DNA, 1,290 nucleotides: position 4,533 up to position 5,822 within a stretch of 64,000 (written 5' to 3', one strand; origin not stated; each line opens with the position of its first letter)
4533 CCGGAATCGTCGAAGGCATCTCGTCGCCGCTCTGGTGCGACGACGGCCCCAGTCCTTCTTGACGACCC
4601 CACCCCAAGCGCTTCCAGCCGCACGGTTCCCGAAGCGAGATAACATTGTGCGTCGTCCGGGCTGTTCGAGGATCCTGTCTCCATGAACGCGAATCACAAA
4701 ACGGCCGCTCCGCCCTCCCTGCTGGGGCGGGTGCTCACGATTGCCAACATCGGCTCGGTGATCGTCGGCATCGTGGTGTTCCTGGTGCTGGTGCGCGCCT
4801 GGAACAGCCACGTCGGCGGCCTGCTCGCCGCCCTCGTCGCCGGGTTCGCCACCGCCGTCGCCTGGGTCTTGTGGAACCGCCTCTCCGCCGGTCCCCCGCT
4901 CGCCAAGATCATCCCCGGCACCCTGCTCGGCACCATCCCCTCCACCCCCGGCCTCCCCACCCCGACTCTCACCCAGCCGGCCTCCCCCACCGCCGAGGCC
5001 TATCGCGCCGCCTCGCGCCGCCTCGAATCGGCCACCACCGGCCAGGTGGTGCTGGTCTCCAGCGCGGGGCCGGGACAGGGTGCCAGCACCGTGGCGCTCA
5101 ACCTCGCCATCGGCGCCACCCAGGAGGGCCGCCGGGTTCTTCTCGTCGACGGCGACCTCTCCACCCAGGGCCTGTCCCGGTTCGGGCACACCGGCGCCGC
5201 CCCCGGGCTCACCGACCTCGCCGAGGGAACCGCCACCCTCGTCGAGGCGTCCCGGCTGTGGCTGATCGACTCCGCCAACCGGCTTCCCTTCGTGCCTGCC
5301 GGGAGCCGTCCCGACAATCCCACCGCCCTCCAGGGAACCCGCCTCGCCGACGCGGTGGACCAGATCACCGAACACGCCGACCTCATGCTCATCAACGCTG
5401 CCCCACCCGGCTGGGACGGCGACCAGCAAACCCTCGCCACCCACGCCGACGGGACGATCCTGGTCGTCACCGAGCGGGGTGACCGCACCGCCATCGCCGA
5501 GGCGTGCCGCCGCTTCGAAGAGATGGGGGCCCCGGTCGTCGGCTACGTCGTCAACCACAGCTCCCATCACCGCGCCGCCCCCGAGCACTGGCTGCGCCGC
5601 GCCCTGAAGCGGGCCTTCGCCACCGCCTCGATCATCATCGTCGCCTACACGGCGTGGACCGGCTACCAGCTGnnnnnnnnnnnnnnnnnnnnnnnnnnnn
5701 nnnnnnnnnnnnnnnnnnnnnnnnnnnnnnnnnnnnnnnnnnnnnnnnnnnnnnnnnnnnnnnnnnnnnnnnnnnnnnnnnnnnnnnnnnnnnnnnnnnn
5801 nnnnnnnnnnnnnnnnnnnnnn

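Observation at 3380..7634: Two paralogous single-pass membrane proteins with a shared unknown Cys-containing extracytoplasmic domain bracket the LCP fusion gene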

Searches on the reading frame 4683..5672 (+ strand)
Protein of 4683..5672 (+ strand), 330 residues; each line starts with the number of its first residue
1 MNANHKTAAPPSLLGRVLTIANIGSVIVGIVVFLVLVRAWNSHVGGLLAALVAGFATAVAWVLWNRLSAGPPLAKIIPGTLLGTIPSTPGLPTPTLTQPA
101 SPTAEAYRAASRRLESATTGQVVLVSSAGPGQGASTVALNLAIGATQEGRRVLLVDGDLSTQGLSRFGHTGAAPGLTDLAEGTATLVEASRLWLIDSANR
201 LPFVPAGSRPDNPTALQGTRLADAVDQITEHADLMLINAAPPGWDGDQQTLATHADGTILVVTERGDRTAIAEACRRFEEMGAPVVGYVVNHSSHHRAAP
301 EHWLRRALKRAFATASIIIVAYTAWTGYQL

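Call 61: find_homologous_proteins(query=window:4683-5672:+, max_evalue=0.001)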
Query window:4683-5672:+ (330 aa): 32 proteins with E <= 0.001 among 8000 candidates.
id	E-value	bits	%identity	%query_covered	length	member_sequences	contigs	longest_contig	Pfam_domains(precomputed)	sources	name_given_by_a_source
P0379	3.5e-65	238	40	100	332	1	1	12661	PF10609.16,PF13614.13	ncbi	ncbi:MAG: CpsD/CapB family tyrosine-protein kinase, partial [Acidimicrobiia bacterium]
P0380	1.5e-61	227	48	79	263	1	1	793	PF10609.16,PF01656.30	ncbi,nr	ncbi:MAG: CpsD/CapB family tyrosine-protein kinase, partial [Phycisphaeraceae bacterium]|nr:CpsD/Cap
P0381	1.1e-31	128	38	76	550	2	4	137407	PF02706.21,PF01656.30,PF13614.13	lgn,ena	-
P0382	2.3e-31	127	38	75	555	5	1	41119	PF02706.21,PF01656.30,PF13614.13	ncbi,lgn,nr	ncbi:MAG TPA: AAA family ATPase [Actinomycetes bacterium]|nr:AAA family ATPase [Actinomycetes bacter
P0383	3.0e-23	101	37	69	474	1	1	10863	PF02706.21,PF10609.16,PF01656.30,PF13614.13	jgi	jgi:capsular exopolysaccharide synthesis family protein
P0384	1.3e-21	95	32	67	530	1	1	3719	PF01656.30,PF13614.13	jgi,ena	-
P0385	1.8e-17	82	35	60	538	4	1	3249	PF10609.16,PF01656.30,PF13614.13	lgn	-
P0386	4.7e-17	80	31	61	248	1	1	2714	PF00142.25,PF10609.16,PF01656.30,PF13614.13,PF06564.19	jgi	jgi:capsular exopolysaccharide synthesis family protein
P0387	1.3e-16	79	29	82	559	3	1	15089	PF02706.21,PF10609.16,PF01656.30,PF13614.13,PF13807.12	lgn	-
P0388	5.8e-16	77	36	60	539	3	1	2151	PF10609.16,PF01656.30,PF13614.13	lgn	-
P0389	1.2e-15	76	32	58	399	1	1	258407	PF10609.16,PF01656.30,PF13614.13,PF09140.18,PF13807.12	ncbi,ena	-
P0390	3.8e-15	74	33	59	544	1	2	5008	PF10609.16,PF01656.30,PF13614.13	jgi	jgi:tyrosine-protein kinase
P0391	1.1e-14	72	30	64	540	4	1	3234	PF10609.16,PF01656.30,PF13614.13,PF13807.12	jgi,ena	-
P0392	1.7e-14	72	32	60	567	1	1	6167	PF02706.21,PF10609.16,PF01656.30,PF13614.13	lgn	-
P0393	8.9e-13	66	30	59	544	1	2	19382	PF02706.21,PF10609.16,PF01656.30,PF13614.13,PF09140.18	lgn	-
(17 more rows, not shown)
